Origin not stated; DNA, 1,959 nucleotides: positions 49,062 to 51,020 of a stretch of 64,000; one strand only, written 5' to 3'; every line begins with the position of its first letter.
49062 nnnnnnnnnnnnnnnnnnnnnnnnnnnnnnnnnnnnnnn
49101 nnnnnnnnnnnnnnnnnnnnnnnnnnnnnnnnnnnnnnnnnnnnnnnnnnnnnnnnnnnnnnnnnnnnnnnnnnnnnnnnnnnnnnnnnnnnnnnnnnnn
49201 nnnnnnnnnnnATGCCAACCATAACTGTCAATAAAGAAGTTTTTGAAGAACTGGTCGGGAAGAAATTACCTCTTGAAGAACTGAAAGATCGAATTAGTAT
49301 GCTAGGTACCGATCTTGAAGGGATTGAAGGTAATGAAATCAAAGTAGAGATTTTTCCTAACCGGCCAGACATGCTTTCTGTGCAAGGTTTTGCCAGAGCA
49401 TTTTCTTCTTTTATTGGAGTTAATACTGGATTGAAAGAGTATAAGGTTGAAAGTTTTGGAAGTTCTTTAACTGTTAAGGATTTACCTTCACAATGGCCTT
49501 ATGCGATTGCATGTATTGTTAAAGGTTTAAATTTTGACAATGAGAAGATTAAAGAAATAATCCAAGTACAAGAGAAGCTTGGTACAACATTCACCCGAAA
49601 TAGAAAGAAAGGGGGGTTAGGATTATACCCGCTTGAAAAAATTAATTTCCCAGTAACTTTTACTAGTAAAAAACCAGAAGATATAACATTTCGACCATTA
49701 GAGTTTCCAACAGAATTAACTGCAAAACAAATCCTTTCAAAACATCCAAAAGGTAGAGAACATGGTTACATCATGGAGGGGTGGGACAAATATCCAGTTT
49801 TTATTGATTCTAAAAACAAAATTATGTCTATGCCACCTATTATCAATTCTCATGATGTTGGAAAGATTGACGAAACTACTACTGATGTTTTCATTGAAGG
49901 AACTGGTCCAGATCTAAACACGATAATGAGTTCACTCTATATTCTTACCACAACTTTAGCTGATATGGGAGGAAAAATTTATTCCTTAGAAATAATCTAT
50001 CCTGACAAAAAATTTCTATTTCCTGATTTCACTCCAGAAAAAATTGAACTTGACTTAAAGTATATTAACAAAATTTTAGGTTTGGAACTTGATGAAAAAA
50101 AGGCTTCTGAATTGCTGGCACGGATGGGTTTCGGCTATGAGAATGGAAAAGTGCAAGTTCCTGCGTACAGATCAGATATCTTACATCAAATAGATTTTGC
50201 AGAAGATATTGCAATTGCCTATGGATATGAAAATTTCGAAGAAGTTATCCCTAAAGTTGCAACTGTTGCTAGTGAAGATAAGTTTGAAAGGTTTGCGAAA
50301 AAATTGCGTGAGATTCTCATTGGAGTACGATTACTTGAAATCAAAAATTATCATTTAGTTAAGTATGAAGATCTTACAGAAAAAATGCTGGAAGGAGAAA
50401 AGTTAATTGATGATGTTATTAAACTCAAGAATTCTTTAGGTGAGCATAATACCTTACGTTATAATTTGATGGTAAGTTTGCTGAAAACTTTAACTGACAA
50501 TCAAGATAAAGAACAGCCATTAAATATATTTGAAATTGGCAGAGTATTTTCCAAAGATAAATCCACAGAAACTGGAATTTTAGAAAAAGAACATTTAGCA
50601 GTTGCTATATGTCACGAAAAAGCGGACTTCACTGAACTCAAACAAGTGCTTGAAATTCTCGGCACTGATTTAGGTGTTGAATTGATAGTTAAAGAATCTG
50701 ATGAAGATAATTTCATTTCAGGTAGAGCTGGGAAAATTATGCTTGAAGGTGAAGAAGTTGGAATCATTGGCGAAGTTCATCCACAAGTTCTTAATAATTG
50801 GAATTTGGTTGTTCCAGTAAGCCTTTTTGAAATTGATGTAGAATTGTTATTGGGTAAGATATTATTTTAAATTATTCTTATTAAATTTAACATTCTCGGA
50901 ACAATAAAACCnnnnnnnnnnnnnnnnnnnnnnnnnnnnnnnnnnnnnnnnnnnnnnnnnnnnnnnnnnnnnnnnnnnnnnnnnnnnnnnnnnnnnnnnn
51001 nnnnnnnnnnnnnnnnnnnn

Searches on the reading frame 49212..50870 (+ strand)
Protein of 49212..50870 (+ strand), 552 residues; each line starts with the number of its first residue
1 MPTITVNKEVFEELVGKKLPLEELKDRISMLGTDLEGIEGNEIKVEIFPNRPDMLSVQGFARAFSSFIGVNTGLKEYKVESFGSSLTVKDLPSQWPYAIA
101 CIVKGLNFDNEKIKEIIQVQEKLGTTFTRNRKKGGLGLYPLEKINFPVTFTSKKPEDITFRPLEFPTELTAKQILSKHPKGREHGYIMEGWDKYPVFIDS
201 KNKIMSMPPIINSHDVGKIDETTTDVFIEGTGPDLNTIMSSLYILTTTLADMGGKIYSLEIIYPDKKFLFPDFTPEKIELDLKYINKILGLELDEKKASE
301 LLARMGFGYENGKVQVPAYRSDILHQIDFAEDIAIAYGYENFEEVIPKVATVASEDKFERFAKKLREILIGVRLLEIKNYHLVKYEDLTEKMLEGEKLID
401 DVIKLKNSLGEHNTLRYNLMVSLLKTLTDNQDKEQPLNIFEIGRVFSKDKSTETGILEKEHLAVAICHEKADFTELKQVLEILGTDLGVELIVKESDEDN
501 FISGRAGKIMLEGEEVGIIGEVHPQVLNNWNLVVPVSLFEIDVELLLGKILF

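Call 79: search_protein_families(library=pfam, max_evalue=0.00001, proteins=[window:49212-50870:+])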
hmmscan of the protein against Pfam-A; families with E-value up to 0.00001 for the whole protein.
window:49212-50870:+ (552 aa): 4 families
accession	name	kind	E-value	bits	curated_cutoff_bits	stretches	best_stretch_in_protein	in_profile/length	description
PF17759.6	tRNA_synthFbeta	-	1.5e-42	145.9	22.4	1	344-543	3-214/214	Phenylalanyl tRNA synthetase beta chain CLM domain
PF03484.21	B5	-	1.6e-24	86.3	28.6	1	278-339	1-67/67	tRNA synthetase B5 domain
PF18262.7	PhetRS_B1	-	1.1e-09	38.9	26.8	1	1-68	1-81/83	Phe-tRNA synthetase beta subunit B1 domain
PF01409.25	tRNA-synt_2d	-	2.9e-06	27.4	19.8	1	353-532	14-206/246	tRNA synthetases class II core domain (F)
